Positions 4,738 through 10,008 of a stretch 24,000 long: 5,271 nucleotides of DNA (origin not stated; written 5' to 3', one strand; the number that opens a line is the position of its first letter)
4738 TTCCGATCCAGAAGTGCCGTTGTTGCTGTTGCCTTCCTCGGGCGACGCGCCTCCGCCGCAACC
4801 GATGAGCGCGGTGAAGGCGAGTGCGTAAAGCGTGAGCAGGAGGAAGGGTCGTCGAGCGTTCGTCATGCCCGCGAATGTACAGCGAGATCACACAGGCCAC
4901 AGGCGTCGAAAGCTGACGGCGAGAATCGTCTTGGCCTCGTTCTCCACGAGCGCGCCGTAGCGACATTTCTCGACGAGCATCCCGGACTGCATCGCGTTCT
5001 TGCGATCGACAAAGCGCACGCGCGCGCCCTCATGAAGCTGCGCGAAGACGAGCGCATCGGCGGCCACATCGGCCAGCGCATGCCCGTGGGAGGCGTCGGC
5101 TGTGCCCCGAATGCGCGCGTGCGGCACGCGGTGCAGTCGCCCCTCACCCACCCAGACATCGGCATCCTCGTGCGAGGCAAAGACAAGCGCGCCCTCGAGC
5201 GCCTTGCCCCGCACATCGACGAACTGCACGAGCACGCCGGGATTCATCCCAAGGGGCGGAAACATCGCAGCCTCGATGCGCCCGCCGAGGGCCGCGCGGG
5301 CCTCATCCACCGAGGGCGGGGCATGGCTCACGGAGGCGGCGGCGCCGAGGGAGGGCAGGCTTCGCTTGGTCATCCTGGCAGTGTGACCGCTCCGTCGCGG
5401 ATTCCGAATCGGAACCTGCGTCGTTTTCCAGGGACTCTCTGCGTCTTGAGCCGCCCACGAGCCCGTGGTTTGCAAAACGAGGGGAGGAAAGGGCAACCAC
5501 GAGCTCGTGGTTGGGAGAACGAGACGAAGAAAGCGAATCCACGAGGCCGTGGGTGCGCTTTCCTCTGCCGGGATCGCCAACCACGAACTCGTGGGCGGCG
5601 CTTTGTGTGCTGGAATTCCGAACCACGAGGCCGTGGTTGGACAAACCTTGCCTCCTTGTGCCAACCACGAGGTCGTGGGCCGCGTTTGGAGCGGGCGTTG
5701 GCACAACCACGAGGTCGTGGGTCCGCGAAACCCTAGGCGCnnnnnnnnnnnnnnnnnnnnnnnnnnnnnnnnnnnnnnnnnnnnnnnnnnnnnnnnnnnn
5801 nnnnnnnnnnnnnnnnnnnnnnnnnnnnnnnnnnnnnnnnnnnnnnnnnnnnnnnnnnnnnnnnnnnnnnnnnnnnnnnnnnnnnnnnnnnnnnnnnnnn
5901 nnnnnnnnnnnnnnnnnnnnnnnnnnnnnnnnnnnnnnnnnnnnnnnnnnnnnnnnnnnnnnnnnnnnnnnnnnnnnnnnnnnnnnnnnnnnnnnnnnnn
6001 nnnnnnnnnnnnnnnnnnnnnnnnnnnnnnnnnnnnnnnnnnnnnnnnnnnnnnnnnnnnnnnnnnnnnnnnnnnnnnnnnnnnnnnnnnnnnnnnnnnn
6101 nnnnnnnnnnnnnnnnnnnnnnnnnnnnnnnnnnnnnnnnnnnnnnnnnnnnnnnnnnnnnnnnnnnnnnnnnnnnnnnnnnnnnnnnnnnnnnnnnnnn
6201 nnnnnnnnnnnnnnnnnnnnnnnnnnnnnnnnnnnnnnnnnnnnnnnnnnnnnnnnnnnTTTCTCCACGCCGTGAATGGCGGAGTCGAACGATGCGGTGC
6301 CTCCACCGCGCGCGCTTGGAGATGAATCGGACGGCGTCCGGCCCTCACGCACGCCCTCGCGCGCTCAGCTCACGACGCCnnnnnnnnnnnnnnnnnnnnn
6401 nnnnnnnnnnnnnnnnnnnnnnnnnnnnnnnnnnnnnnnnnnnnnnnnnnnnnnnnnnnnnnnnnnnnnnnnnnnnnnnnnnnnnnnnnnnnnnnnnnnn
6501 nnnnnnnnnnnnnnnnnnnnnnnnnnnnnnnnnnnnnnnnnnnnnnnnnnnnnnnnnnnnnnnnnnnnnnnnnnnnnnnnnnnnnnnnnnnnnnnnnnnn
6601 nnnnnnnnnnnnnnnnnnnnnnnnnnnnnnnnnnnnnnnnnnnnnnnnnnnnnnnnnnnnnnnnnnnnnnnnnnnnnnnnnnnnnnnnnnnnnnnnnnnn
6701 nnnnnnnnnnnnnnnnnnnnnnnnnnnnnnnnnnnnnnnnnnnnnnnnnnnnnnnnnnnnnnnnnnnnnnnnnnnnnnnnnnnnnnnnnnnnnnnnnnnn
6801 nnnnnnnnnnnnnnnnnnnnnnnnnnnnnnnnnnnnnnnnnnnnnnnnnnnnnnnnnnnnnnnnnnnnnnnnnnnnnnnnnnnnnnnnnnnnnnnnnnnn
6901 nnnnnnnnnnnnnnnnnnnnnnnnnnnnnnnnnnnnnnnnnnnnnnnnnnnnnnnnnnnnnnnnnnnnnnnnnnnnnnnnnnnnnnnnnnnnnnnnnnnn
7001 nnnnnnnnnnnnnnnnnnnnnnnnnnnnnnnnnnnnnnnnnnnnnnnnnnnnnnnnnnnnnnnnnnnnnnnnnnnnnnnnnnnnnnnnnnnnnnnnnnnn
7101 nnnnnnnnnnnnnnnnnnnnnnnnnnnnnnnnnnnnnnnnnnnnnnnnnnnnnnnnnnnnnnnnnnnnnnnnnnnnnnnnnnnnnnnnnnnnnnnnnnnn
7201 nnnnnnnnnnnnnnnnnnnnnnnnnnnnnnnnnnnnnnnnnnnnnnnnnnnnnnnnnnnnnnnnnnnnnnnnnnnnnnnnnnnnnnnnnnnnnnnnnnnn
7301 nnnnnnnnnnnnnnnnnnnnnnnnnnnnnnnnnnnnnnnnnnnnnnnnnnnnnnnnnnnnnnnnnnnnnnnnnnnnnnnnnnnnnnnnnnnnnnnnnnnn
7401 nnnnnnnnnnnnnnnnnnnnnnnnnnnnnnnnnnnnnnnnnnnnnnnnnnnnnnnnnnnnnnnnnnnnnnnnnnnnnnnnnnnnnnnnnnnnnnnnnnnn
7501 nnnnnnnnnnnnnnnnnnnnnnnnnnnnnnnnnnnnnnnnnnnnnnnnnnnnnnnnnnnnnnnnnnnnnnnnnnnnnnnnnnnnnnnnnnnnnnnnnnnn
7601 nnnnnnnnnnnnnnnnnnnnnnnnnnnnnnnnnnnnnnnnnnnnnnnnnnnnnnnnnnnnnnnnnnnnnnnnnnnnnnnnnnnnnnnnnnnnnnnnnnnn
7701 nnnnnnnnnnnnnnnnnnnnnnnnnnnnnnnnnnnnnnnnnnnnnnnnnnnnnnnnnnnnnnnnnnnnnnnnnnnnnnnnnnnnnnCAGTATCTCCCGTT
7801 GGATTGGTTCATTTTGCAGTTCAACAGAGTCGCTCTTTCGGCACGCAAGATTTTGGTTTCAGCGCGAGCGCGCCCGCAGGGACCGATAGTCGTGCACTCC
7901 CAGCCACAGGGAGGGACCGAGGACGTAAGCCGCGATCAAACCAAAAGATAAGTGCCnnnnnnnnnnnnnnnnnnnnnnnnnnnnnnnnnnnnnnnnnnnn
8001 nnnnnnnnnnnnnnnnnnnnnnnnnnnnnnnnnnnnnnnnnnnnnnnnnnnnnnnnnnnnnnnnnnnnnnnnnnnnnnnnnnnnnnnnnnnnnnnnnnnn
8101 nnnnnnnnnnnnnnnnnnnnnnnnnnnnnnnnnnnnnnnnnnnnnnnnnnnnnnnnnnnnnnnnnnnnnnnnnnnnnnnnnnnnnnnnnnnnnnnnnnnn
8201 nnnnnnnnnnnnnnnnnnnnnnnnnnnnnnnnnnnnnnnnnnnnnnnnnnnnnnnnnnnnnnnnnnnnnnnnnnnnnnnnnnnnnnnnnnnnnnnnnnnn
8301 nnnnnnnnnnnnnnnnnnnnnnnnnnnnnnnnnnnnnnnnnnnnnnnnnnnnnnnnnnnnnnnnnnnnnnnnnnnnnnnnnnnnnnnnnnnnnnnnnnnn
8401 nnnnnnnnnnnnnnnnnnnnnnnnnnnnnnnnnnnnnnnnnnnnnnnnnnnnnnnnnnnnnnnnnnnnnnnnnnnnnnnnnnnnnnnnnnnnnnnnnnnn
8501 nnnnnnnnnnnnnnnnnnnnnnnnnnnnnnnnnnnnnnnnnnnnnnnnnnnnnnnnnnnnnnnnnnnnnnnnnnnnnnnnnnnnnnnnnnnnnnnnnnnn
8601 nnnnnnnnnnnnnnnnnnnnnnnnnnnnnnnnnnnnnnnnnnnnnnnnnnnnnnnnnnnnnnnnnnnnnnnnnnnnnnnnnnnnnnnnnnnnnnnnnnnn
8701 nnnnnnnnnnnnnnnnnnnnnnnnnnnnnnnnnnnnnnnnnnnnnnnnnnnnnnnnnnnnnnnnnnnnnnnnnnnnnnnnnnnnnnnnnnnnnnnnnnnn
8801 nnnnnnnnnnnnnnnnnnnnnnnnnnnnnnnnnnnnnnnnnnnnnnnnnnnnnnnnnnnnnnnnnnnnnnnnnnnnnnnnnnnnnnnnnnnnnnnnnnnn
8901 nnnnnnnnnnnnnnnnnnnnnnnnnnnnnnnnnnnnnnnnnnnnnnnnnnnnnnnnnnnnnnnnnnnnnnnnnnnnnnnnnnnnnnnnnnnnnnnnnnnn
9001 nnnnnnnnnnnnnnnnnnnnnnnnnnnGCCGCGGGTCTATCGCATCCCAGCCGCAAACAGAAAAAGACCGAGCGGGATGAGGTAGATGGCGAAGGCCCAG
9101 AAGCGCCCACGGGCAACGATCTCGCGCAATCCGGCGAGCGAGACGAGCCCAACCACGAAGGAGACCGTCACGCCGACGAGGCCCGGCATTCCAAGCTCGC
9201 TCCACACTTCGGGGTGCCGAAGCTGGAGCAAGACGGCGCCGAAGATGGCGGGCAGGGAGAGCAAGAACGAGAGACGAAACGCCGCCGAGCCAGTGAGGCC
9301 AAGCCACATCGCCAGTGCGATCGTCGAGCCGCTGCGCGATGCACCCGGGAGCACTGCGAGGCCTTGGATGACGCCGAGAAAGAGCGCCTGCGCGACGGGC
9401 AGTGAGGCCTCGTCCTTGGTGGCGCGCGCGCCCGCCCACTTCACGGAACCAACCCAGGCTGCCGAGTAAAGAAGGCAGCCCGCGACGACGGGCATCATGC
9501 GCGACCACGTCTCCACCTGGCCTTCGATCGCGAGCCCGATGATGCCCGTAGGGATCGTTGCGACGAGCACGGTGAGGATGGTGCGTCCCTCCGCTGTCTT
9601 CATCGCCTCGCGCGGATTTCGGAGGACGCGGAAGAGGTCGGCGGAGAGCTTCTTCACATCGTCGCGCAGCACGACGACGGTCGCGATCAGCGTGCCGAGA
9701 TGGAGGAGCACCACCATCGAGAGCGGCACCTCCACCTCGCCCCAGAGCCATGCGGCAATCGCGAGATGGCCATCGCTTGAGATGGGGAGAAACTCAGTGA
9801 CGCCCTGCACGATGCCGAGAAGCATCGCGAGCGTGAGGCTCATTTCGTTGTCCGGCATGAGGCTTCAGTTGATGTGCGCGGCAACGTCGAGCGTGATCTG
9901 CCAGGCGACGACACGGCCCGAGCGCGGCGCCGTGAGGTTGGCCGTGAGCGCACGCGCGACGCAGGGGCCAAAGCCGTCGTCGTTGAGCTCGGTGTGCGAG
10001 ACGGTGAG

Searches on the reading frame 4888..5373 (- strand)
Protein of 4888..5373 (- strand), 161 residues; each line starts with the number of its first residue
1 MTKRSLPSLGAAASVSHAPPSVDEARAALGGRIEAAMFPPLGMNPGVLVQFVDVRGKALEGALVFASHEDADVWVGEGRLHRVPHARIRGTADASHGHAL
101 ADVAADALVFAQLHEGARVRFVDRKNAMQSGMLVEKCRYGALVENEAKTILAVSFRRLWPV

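Call 16: search_protein_families(library=pfam, proteins=[window:4888-5373:-], max_evalue=0.001)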
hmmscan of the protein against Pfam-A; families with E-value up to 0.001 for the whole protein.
window:4888-5373:- (161 aa): 0 families

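Call 73: search_protein_families(library=ncbifam, proteins=[window:4888-5373:-], max_evalue=0.01)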
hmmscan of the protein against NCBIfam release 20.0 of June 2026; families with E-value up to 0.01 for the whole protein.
window:4888-5373:- (161 aa): 0 families

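Call 78: find_homologous_proteins(query=window:4888-5373:-, max_evalue=1e-8)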
Query window:4888-5373:- (161 aa): 47 proteins with E <= 1e-8 among 608 candidates.
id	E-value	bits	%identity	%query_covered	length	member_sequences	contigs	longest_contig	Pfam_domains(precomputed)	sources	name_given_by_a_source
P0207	3.6e-99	347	100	100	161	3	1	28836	-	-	-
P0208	5.8e-73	262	79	99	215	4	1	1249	-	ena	-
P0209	1.2e-67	245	75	100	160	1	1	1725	-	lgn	-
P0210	3.5e-67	243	74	99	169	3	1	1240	-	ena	-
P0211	4.6e-66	240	74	99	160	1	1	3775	-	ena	-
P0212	1.1e-59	219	68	100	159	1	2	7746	-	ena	-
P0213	2.4e-38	150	52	99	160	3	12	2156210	-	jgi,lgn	jgi:hypothetical protein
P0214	2.4e-38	150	52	99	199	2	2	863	-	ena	-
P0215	2.6e-38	150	54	99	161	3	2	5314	-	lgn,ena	-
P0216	1.3e-36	144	52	99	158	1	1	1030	-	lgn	-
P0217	1.7e-36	144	52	99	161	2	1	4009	-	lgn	-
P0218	1.3e-35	141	53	99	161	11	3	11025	-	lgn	-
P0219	6.0e-35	139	52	99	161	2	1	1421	-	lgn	-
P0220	8.6e-34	135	51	99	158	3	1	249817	-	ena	-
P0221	1.1e-33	135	50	99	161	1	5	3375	-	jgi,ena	jgi:hypothetical protein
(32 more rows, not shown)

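Call 79: find_encoding_contigs(protein=P0211, flank=10000, max_places=3)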
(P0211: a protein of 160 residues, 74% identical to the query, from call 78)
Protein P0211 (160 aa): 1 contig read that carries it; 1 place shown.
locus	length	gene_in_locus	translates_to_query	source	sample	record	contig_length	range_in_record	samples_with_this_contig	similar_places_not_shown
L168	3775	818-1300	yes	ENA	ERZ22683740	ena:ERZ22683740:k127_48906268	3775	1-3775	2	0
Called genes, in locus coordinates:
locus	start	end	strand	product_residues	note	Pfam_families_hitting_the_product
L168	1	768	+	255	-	?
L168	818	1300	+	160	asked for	-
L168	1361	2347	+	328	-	-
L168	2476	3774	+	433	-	?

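Call 80: find_encoding_contigs(protein=P0212, flank=10000, max_places=3)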
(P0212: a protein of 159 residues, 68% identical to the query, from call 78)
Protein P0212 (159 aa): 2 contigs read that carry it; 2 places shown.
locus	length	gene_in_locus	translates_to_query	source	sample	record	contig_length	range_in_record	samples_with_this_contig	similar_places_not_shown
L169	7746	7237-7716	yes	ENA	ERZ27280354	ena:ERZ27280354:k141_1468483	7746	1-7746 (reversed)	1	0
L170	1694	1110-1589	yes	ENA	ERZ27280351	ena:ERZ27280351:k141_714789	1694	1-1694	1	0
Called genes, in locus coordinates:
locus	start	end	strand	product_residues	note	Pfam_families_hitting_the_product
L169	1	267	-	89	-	?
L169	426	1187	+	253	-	-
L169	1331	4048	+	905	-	PF00330:Aconitase, PF00694:Aconitase_C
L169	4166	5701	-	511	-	PF13620:CarboxypepD_reg, PF13715:CarbopepD_reg_2 (weak)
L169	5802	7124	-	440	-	PF02878:PGM_PMM_I, PF02879:PGM_PMM_II, PF02880:PGM_PMM_III, PF00408:PGM_PMM_IV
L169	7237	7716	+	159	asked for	-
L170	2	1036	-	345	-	?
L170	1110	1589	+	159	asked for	-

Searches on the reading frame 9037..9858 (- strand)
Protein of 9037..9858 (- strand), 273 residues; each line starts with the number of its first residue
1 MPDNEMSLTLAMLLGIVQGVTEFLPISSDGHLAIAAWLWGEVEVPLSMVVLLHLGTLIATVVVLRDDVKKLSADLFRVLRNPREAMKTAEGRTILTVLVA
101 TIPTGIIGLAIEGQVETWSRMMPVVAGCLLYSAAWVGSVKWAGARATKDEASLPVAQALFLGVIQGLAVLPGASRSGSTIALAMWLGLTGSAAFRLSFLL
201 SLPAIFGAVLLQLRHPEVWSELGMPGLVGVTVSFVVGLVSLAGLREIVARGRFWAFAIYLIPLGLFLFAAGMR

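Call 16: search_protein_families(library=pfam, proteins=[window:9037-9858:-], max_evalue=0.001)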
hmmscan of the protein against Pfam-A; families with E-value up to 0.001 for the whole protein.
window:9037-9858:- (273 aa): 1 family
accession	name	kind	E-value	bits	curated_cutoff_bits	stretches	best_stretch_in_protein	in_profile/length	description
PF02673.24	BacA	-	1.7e-65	221.7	33.4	1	11-265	1-256/257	Bacitracin resistance protein BacA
